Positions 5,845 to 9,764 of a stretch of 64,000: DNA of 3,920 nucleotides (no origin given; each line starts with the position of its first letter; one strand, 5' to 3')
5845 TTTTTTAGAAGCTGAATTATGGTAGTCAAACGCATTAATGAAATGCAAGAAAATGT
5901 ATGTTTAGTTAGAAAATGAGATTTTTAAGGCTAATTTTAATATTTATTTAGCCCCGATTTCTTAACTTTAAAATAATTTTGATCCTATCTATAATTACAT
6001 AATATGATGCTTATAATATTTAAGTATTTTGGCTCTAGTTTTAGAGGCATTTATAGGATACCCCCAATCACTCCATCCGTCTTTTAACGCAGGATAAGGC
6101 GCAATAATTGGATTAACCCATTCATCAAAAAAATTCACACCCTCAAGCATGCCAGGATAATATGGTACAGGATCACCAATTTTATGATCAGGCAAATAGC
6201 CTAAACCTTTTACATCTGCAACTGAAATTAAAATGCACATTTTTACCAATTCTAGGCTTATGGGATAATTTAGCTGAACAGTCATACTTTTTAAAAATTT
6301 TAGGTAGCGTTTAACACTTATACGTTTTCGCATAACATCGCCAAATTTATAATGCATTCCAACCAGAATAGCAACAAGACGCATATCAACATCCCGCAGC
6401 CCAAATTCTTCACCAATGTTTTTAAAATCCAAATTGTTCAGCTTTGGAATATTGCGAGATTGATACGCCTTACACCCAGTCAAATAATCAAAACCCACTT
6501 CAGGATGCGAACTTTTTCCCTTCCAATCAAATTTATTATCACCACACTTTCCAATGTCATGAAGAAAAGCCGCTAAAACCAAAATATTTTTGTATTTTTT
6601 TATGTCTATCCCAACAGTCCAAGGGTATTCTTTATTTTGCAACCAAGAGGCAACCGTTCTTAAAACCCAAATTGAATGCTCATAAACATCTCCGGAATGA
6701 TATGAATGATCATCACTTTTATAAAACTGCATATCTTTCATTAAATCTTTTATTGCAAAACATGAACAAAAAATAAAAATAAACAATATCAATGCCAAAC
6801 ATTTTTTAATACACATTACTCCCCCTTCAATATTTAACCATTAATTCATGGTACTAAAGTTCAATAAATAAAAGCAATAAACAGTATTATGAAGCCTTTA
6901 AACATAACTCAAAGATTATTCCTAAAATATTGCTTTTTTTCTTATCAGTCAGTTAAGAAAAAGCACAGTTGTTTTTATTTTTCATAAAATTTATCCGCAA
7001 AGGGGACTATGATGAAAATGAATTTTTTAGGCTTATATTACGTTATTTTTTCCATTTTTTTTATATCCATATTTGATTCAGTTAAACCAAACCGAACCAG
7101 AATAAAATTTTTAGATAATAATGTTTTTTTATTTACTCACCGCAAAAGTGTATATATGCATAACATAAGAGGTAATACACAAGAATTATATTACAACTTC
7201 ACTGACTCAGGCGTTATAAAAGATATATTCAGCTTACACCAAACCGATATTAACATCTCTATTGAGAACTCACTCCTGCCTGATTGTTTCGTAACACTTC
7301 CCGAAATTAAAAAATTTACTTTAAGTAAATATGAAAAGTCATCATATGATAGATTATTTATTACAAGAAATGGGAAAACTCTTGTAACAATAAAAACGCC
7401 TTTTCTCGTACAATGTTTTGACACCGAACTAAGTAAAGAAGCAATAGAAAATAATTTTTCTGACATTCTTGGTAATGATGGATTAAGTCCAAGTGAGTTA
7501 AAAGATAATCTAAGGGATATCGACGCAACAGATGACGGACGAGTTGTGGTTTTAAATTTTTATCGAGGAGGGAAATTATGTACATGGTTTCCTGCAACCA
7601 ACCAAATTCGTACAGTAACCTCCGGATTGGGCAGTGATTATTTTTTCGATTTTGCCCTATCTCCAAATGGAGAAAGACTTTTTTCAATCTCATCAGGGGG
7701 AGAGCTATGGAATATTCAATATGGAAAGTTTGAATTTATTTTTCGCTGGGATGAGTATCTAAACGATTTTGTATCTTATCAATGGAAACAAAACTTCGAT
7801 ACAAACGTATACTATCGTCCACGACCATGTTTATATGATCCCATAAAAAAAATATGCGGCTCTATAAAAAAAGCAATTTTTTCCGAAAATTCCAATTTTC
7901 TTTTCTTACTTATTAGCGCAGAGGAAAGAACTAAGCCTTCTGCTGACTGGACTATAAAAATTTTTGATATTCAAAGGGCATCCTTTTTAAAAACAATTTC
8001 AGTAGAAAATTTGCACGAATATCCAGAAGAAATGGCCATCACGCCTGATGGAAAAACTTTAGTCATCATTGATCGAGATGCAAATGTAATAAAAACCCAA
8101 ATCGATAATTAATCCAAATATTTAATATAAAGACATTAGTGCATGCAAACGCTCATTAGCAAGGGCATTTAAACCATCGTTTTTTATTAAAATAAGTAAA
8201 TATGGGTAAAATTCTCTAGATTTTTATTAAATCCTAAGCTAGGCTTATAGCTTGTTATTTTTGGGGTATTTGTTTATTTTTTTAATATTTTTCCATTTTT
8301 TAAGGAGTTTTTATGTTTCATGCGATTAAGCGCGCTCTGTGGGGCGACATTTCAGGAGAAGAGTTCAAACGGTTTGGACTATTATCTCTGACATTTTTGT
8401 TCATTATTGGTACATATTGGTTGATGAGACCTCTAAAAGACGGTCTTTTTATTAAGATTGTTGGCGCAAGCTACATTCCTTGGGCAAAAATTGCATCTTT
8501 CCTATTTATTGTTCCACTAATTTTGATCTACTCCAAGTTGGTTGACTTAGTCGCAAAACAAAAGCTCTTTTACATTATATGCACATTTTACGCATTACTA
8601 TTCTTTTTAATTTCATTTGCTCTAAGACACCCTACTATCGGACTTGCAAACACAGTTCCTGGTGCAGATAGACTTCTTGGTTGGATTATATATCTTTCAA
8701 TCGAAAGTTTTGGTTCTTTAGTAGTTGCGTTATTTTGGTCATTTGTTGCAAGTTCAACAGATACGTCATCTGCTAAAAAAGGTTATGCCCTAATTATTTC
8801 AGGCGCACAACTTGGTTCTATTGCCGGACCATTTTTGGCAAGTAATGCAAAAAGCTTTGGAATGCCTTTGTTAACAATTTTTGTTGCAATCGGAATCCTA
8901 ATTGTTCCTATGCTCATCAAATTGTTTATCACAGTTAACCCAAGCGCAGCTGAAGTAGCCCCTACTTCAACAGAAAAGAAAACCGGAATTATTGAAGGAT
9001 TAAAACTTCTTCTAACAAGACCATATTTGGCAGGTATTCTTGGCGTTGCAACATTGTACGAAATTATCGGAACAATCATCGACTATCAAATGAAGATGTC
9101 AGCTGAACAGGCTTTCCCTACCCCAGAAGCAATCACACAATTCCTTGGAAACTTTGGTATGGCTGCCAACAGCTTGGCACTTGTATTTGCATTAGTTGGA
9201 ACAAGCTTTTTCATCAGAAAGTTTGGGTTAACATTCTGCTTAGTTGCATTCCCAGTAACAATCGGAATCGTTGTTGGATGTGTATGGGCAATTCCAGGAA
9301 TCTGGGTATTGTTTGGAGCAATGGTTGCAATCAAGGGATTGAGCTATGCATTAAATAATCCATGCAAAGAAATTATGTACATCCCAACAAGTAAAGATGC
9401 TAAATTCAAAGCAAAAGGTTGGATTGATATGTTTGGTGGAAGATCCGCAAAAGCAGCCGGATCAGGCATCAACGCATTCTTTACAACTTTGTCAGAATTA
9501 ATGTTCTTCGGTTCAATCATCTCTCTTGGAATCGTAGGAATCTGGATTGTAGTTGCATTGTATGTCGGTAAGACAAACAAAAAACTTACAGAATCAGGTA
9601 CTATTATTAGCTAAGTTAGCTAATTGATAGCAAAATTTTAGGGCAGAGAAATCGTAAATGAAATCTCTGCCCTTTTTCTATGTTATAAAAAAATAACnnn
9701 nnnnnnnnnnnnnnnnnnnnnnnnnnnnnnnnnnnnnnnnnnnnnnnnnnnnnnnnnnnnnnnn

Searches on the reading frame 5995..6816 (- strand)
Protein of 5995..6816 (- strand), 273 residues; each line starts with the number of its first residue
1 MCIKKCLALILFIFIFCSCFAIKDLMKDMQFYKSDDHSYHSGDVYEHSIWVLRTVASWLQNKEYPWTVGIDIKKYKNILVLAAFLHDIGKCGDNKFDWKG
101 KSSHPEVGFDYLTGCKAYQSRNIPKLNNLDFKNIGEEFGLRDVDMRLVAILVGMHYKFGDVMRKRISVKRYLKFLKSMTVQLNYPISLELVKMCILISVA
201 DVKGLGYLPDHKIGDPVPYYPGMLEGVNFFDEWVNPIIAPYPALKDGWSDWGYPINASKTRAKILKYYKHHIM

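Call 3: search_protein_families(library=pfam, proteins=[window:5995-6816:-], max_evalue=1)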
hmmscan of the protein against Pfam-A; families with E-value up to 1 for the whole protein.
window:5995-6816:- (273 aa): 3 families
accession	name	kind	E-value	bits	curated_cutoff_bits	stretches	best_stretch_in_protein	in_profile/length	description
PF01966.28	HD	-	2.4e-05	25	22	1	44-112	1-66/116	HD domain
PF20971.2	MASE12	-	0.0029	18.1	27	1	10-72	71-130/165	MASE12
PF18019.7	Cas3_HD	-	0.0051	17.3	23.1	1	39-98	17-75/207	Cas3, HD domain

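Call 4: search_protein_families(library=ncbifam, proteins=[window:5995-6816:-], max_evalue=1)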
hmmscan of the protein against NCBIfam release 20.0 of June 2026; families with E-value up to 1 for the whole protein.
window:5995-6816:- (273 aa): 9 families
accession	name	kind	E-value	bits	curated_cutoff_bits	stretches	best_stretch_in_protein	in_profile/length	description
TIGR02692.1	tRNA_CCA_actino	equivalog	6.9e-05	21.7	438.8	1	33-104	249-307/466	CCA tRNA nucleotidyltransferase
NF003467.0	PRK05092.1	equivalog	7.1e-05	20.7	959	1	37-95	496-558/940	[protein-PII] uridylyltransferase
TIGR00277.1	HDIG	domain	0.00019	21.2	27.6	1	43-115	4-68/84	HDIG domain-containing metalloprotein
TIGR01693.1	UTase_glnD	equivalog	0.0011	17.3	519.4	1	39-95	424-484/850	[protein-PII] uridylyltransferase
NF003448.0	PRK05007.1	equivalog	0.0012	16.9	1255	1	38-91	456-513/884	bifunctional uridylyltransferase/uridylyl-removing protein GlnD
TIGR01596.1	cas3_HD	equivalog_domain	0.0015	18.6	43.45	1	55-91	18-45/178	CRISPR-associated endonuclease Cas3''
TIGR03276.1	Phn-HD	hypoth_equivalog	0.013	15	214.6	1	76-114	43-85/179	phosphonate degradation HD-domain oxygenase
NF002837.0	PRK03059.1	equivalog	0.021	12.9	1010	1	39-91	437-493/857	[protein-PII] uridylyltransferase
NF002895.0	PRK03381.1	equivalog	0.26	9.3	631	1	78-103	445-462/782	[protein-PII] uridylyltransferase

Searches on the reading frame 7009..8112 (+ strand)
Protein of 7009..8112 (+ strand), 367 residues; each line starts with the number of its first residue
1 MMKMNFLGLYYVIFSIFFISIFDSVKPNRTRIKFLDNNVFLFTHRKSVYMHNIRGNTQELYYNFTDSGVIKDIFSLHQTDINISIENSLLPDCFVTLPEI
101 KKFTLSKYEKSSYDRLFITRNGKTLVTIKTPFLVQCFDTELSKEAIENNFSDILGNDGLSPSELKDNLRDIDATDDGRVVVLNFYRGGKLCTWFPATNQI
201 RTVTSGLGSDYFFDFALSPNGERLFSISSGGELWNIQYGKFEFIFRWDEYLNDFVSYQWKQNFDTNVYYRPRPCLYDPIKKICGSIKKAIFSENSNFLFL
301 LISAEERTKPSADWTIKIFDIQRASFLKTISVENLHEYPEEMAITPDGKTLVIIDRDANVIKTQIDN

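Call 3: search_protein_families(library=pfam, proteins=[window:7009-8112:+], max_evalue=1)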
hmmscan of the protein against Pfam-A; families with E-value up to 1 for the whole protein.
window:7009-8112:+ (367 aa): 2 families
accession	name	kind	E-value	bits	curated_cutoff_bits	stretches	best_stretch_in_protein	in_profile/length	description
PF25174.1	Beta-prop_THOC3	-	0.0063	16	305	1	311-360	66-112/272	THOC3 beta-propeller domain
PF07676.18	PD40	-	0.077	13.4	20.9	0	343-353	15-25/38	WD40-like Beta Propeller Repeat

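Call 4: search_protein_families(library=ncbifam, proteins=[window:7009-8112:+], max_evalue=1)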
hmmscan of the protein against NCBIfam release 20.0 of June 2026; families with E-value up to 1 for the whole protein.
window:7009-8112:+ (367 aa): 2 families
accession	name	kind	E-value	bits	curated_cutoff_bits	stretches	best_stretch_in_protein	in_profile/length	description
TIGR03866.1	PQQ_ABC_repeats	subfamily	0.027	13.5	287.3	1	313-360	104-148/310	PQQ-dependent catabolism-associated beta-propeller protein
NF052340.1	hydrazine_beta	equivalog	0.045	12.8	560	1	315-358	142-183/372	hydrazine synthase subunit beta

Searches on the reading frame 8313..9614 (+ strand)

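Call 3: search_protein_families(library=pfam, proteins=[window:8313-9614:+], max_evalue=1)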
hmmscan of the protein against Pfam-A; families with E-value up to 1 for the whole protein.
window:8313-9614:+ (433 aa): 2 families
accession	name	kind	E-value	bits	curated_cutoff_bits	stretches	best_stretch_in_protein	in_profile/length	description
PF03219.20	TLC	-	7.7e-29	101.3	21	3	125-319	150-363/491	TLC ATP/ADP transporter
PF07690.21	MFS_1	-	5.8e-07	29.2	33.4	1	45-350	22-313/347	Major Facilitator Superfamily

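Call 4: search_protein_families(library=ncbifam, proteins=[window:8313-9614:+], max_evalue=1)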
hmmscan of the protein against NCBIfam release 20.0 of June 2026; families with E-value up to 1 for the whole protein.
window:8313-9614:+ (433 aa): 1 family
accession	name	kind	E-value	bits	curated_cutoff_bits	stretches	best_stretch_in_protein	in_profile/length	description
TIGR00769.1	AAA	superfamily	5.5e-26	91.5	387.2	2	15-317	3-343/472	NTP/NDP exchange transporter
